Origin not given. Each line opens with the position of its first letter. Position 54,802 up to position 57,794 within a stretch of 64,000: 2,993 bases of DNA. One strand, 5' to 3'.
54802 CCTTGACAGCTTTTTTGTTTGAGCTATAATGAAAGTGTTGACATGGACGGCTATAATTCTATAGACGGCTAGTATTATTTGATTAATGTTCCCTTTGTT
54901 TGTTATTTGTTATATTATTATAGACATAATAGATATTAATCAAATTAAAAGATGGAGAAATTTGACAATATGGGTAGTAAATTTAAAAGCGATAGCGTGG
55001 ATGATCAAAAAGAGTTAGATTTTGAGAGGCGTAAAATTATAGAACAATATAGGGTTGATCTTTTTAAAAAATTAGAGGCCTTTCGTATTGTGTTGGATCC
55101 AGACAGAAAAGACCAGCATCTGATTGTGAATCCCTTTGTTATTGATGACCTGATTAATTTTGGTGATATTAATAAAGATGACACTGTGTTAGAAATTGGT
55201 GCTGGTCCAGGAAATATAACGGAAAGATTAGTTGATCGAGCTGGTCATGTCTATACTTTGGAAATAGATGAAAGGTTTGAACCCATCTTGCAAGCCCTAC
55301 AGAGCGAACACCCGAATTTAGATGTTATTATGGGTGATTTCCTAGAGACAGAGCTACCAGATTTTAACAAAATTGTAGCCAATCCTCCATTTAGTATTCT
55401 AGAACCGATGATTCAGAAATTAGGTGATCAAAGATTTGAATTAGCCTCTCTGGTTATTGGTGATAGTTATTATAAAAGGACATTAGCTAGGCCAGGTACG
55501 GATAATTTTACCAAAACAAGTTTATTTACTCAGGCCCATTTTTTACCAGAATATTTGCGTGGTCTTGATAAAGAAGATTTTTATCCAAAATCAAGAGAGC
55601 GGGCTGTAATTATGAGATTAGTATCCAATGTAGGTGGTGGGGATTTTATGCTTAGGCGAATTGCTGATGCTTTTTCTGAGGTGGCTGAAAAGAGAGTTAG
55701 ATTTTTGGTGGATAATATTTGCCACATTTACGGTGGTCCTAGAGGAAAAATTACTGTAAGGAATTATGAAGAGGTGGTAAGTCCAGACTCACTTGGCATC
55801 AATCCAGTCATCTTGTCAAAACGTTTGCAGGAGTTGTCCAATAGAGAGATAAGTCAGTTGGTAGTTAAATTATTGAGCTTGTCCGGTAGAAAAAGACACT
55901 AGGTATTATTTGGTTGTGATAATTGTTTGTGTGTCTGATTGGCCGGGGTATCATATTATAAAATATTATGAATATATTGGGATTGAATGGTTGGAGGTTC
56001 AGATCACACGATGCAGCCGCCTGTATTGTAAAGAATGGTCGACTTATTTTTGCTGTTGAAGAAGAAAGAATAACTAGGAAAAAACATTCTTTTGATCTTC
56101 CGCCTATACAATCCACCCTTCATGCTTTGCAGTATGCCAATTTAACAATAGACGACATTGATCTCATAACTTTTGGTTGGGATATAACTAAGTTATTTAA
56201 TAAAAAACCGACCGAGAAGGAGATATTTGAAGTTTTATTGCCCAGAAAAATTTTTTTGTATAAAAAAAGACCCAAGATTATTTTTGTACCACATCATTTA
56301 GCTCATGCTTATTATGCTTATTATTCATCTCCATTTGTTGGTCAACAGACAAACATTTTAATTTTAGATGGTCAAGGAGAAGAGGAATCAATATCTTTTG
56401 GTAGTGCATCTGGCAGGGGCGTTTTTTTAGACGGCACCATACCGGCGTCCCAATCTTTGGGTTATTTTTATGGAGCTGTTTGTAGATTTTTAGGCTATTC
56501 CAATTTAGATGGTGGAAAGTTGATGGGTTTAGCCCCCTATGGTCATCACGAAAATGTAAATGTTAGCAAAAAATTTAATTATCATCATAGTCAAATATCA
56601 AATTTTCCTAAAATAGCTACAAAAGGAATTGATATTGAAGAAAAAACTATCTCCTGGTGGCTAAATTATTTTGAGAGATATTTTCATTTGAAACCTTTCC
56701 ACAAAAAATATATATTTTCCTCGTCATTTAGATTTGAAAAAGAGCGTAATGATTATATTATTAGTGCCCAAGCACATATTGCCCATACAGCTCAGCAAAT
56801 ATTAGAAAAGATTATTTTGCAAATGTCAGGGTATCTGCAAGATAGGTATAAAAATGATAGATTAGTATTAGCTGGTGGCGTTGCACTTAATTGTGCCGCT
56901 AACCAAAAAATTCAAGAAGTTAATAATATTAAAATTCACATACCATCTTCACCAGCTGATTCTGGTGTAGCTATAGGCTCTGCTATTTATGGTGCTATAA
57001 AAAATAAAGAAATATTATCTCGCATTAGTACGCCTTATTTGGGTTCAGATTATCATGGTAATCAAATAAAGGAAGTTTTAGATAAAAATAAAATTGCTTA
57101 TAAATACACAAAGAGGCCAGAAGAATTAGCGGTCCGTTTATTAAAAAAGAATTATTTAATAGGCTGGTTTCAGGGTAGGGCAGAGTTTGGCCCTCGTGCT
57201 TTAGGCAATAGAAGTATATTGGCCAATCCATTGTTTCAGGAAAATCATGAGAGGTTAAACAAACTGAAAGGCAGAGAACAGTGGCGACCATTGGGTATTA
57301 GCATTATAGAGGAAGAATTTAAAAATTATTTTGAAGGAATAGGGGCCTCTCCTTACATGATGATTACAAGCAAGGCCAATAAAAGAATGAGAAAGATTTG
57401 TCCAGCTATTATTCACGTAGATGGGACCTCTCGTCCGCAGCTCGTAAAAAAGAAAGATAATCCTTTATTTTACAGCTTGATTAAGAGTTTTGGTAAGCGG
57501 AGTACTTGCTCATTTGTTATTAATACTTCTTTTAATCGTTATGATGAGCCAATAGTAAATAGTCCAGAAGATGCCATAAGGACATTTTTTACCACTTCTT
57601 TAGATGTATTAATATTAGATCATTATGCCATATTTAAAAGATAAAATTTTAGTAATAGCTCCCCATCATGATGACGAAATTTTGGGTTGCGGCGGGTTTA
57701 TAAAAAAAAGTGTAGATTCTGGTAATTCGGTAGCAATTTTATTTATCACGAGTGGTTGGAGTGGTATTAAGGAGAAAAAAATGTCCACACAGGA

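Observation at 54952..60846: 7-deazaguanine genes (QueC-like, divergent QueF-like, YhhQ transporter) clustered with NodU-type carbamoyltransferase, LmbE-type deacetylase, GT2 and Erm/KsgA-like methyltransferase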

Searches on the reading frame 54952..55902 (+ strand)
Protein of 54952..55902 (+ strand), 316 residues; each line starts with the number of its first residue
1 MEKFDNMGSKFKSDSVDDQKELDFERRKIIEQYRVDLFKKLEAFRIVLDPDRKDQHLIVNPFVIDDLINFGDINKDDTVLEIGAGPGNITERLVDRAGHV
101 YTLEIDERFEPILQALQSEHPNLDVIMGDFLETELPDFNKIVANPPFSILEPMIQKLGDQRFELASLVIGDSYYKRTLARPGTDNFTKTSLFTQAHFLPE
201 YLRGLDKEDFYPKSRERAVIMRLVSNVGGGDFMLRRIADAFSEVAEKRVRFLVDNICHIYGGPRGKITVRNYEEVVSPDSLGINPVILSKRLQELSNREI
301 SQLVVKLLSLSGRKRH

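Call 3: search_protein_families(library=pfam, proteins=[window:54952-55902:+], max_evalue=0.01)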
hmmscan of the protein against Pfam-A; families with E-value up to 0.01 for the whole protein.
window:54952-55902:+ (316 aa): 5 families
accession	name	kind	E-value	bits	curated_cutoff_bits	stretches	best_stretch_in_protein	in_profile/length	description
PF00398.26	RrnaAD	-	2.3e-29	102.7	24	1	54-225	9-190/263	Ribosomal RNA adenine dimethylase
PF13649.12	Methyltransf_25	-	1.6e-05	26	27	1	79-151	1-78/97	Methyltransferase domain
PF05175.20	MTS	-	0.00066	19.8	23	1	75-149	31-110/170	Methyltransferase small domain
PF08241.18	Methyltransf_11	-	0.0013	19.8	21.2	1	80-137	1-58/95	Methyltransferase domain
PF05219.18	DREV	-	0.0015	18.1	26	1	74-114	93-133/265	DREV methyltransferase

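Call 4: search_protein_families(library=ncbifam, proteins=[window:54952-55902:+], max_evalue=0.01)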
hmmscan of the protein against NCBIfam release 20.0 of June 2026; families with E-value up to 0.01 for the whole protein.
window:54952-55902:+ (316 aa): 25 families
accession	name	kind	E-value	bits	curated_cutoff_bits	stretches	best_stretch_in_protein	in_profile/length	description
TIGR00755.1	ksgA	equivalog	4.5e-32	111.4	171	1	55-229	9-188/256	16S rRNA (adenine(1518)-N(6)/adenine(1519)-N(6))-dimethyltransferase RsmA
NF000499.2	Erm23S_rRNA_broad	equivalog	4.1e-27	95.1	212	1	55-223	3-170/244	23S ribosomal RNA methyltransferase Erm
NF011486.0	PRK14896.1-1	equivalog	8.5e-23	80.8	450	1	52-261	25-241/284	16S ribosomal RNA methyltransferase A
NF000337.1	erm_SHROVE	exception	1.9e-18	66.7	320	1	55-223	8-176/248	ErmE/ErmH/ErmO/ErmR family 23S rRNA (adenine(2058)-N(6))-methyltransferase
NF000077.1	Erm42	exception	1.8e-11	43.9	600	1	54-216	19-182/303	23S rRNA (adenine(2058)-N(6))-methyltransferase Erm(42)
NF012222.1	erm_A_23S_MT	exception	3.9e-11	42.9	475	1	54-176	9-134/243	23S rRNA (adenine(2058)-N(6))-methyltransferase Erm(A)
NF012223.0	erm_F_23S_MT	exception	1.1e-10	41.3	575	1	54-155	12-114/266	23S rRNA (adenine(2058)-N(6))-methyltransferase Erm(F)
NF045543.1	erm_G_23S_MT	exception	3.4e-10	40.1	515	1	54-167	9-125/244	23S rRNA (adenine(2058)-N(6))-methyltransferase Erm(G)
NF000411.1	Erm45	exception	6.4e-10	39.3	525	1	55-226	9-178/245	23S rRNA (adenine(2058)-N(6))-methyltransferase Erm(45)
NF012219.1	erm_C_23S_MT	exception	1.8e-09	37.5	530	1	53-223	8-176/244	23S rRNA (adenine(2058)-N(6))-methyltransferase Erm(C)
NF000087.1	ErmO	exception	1.1e-08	34.8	450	1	75-176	35-138/259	23S rRNA (adenine(2058)-N(6))-methyltransferase Erm(O)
NF012220.1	erm_B_23S_MT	exception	4.8e-08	32.8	525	1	55-224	9-176/245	23S rRNA (adenine(2058)-N(6))-methyltransferase Erm(B)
NF000047.1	ErmV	exception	7.2e-07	28.8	500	1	79-151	39-112/259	23S rRNA (adenine(2058)-N(6))-methyltransferase Erm(V)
NF041658.1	ornithlipidmtase_OlsG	equivalog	2.6e-06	27.3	350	1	73-130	38-98/191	ornithine lipid N-methyltransferase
TIGR00537.1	hemK_rel_arch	hypoth_equivalog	5.8e-06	26.1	87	1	72-148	17-93/179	HemK2/MTQ2 family protein methyltransferase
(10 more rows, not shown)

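Call 27: search_solved_structures(query=A3, max_evalue=0.001, show_alignments=2)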
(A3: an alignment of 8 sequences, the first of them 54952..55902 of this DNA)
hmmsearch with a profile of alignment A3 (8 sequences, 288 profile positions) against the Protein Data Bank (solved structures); distinct sequences matched with E-value up to 0.001: 52.
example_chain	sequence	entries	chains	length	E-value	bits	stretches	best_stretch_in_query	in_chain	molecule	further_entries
8x3w_A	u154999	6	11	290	2.8e-51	177.8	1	6-235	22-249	Probable ribosomal RNA small subunit methyltransferase A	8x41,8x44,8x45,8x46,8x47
8x4g_A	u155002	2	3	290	1.7e-50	175.2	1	6-235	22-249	Probable ribosomal RNA small subunit methyltransferase A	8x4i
8x4o_A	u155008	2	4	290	2.2e-50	174.8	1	6-235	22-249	Probable ribosomal RNA small subunit methyltransferase A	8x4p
8x4l_A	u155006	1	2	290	4.7e-50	173.8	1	6-235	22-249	Probable ribosomal RNA small subunit methyltransferase A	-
3fyc_A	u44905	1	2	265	5.2e-45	157.2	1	29-276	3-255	Probable dimethyladenosine transferase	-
3grr_A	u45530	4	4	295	6.5e-45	156.9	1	26-277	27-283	Dimethyladenosine transferase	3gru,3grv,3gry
3fyd_A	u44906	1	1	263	2.4e-44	155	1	29-276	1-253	Probable dimethyladenosine transferase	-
2h1r_A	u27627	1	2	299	1.5e-35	126.2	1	28-236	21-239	Dimethyladenosine transferase, putative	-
6w6c_A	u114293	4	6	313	3.3e-35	125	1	28-259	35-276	Probable dimethyladenosine transferase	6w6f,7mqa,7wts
1zq9_A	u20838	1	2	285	3.4e-35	125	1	28-259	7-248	Probable dimethyladenosine transferase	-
7v2l_W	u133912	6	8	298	3e-32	115.3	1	16-247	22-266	Ribosomal RNA small subunit methyltransferase A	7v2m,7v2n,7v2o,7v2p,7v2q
6ifs_A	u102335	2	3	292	3e-32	115.3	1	16-247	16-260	Ribosomal RNA small subunit methyltransferase A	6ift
6ifw_A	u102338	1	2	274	6.3e-32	114.3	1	27-247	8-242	Ribosomal RNA small subunit methyltransferase A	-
6rbd_y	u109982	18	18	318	7.2e-32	114.1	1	27-202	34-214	Dimethyladenosine transferase | rRNA adenine N(6)-methyltransferase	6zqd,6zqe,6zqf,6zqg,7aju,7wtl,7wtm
6ifv_A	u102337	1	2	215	2.8e-30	108.8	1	16-198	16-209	Ribosomal RNA small subunit methyltransferase A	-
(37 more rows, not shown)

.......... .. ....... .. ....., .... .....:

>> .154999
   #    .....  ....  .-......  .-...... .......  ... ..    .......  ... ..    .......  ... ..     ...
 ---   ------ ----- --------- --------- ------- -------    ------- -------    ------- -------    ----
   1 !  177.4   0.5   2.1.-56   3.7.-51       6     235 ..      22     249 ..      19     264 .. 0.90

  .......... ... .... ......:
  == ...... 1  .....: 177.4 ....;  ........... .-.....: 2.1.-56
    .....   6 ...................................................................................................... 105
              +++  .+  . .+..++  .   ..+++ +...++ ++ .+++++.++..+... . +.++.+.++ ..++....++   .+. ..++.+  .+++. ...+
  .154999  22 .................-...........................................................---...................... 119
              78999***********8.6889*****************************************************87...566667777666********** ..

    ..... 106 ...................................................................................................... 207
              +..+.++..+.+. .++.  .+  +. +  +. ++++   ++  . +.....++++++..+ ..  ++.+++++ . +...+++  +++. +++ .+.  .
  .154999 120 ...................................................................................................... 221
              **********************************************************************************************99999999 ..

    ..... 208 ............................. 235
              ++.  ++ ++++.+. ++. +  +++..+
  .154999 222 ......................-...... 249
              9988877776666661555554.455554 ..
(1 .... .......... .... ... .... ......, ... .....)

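Call 61: find_homologous_proteins(query=window:54952-55902:+, max_evalue=0.001)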
Query window:54952-55902:+ (316 aa): 88 proteins with E <= 0.001 among 5109 candidates.
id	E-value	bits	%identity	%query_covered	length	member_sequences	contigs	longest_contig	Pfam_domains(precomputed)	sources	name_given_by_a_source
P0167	1.8e-186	637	91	100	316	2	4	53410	PF00398.27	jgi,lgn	jgi:16S rRNA (adenine1518-N6/adenine1519-N6)-dimethyltransferase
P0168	8.5e-131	454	66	96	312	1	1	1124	PF00398.27,PF05175.21,PF13649.13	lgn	-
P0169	1.1e-130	454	68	92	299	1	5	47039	PF00398.27,PF05175.21,PF13649.13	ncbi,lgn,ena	-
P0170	4.5e-130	452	66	96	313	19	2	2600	PF00398.27,PF05175.21,PF13649.13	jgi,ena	-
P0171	9.5e-128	444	67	91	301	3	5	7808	PF00398.27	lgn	-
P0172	5.5e-127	442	65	97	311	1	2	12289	PF00398.27,PF05175.21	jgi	jgi:16S rRNA (adenine1518-N6/adenine1519-N6)-dimethyltransferase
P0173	1.5e-125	437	64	96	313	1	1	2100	PF00398.27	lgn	-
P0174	1.5e-120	420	62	100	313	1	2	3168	PF00398.27,PF05175.21,PF13649.13,PF08241.19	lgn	-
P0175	3.5e-119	416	62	93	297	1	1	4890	PF00398.27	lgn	-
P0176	5.3e-108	379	62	90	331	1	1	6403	PF00398.27,PF05175.21,PF13649.13,PF08241.19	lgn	-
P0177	2.1e-103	364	61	90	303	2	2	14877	PF00398.27,PF13649.13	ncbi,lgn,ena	ncbi:MAG: rRNA adenine N-6-methyltransferase family protein [Patescibacteria group bacterium]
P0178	9.0e-101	356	59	93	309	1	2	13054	PF00398.27,PF13649.13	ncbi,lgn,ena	-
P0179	7.6e-95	336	55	90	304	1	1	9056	PF00398.27,PF13649.13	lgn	-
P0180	1.7e-91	325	53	89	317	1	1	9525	PF00398.27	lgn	-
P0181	3.1e-91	324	57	89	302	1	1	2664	PF00398.27,PF05175.21,PF13649.13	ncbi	-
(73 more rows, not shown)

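Call 70: search_protein_families(library=padloc, proteins=[window:54952-55902:+], max_evalue=0.001)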
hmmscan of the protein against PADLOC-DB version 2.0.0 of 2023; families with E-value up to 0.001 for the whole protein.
window:54952-55902:+ (316 aa): 2 families
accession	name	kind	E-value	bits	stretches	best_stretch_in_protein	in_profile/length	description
PDLC04134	mad2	-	1e-21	75.4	1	46-224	266-444/492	mads_2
PDLC03267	MTase_II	-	0.00037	17.5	1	63-147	22-116/539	Type II methyltransferase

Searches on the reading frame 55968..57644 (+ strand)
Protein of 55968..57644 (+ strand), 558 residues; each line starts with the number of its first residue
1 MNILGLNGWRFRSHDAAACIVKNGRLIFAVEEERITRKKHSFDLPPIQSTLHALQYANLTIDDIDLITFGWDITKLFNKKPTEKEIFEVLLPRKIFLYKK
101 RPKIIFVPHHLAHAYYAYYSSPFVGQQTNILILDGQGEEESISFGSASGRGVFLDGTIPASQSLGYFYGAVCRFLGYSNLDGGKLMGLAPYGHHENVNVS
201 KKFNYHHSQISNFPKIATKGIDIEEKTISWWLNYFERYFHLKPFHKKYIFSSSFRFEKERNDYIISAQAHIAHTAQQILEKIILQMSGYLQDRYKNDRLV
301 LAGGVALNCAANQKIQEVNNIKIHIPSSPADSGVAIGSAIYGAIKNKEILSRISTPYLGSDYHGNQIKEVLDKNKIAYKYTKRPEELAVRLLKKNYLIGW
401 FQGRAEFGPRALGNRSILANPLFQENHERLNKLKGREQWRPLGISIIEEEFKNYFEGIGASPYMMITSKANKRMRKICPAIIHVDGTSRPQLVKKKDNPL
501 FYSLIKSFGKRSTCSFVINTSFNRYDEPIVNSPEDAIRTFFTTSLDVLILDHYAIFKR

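Call 3: search_protein_families(library=pfam, proteins=[window:55968-57644:+], max_evalue=0.01)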
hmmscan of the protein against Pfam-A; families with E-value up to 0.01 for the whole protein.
window:55968-57644:+ (558 aa): 5 families
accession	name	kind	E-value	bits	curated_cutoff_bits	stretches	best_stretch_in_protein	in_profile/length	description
PF16861.10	Carbam_trans_C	-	8e-61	204.9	27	1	390-556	2-169/170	Carbamoyltransferase C-terminus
PF02543.21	Carbam_trans_N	-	6.2e-43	148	24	2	84-340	106-346/346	Carbamoyltransferase N-terminus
PF00814.31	TsaD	-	0.0058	16.8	24.8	0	220-327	190-251/264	tRNA N6-adenosine threonylcarbamoyltransferase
PF22521.2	HypF_C_2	-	0.0069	16.6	27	0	267-337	165-240/241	Carbamoyltransferase, Kae1-like Domain, second subdomain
PF01300.24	Sua5_yciO_yrdC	-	0.009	16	25.1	0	493-552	101-153/178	Telomere recombination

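Call 4: search_protein_families(library=ncbifam, proteins=[window:55968-57644:+], max_evalue=0.01)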
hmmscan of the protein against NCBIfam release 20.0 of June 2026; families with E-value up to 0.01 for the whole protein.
window:55968-57644:+ (558 aa): 3 families
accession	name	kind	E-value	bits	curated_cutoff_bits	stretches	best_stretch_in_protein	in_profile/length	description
NF041651.1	nodul_NodU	equivalog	2.6e-37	128.9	1000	2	247-524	256-524/556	nodulation protein NodU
TIGR03723.1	T6A_TsaD_YgjD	equivalog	0.00066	18.9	296.1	1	266-337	230-306/314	tRNA (adenosine(37)-N6)-threonylcarbamoyltransferase complex transferase subunit TsaD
TIGR00143.1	hypF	equivalog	0.0013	17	466.1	0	265-340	658-738/741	carbamoyltransferase HypF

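Call 51: search_solved_structures(query=window:55968-57644:+, max_evalue=0.001, show_alignments=0)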
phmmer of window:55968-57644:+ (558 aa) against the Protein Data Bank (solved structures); distinct sequences matched with E-value up to 0.001: 12.
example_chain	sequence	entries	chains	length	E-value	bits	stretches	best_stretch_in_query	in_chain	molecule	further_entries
3ven_A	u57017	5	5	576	9.1e-95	321.3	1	1-557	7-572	O-carbamoyltransferase TobZ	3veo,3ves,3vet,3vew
3ver_A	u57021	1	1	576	1.7e-94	320.4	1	1-557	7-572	O-carbamoyltransferase TobZ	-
3vf4_A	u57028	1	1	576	4.5e-94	319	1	1-557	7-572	O-carbamoyltransferase TobZ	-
3vf2_A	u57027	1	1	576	6.2e-94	318.6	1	1-557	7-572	O-carbamoyltransferase TobZ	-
3vez_A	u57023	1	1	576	1e-93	317.9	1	1-557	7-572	O-carbamoyltransferase TobZ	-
3vex_A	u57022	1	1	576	1.6e-93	317.2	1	1-557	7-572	O-carbamoyltransferase TobZ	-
7xb6_A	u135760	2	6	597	1.5e-68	234.8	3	267-558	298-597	Carbamoyltransferase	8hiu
9s2t_A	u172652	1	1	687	5.6e-64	219.7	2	263-557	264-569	Decarbamoylnovobiocin carbamoyltransferase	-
7vyj_A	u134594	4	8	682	4.4e-58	200.2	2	251-552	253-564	GdmN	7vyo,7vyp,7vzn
7vzu_A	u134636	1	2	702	4.8e-58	200.1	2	251-552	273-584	GdmN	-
7vx0_A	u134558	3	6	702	4.9e-58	200.1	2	251-552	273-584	GdmN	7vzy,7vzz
7vzq_A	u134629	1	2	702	2.9e-57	197.5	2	251-552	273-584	GdmN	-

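Call 70: search_protein_families(library=padloc, proteins=[window:55968-57644:+], max_evalue=0.001)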
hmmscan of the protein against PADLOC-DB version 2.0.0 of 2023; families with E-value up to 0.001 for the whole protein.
window:55968-57644:+ (558 aa): 0 families
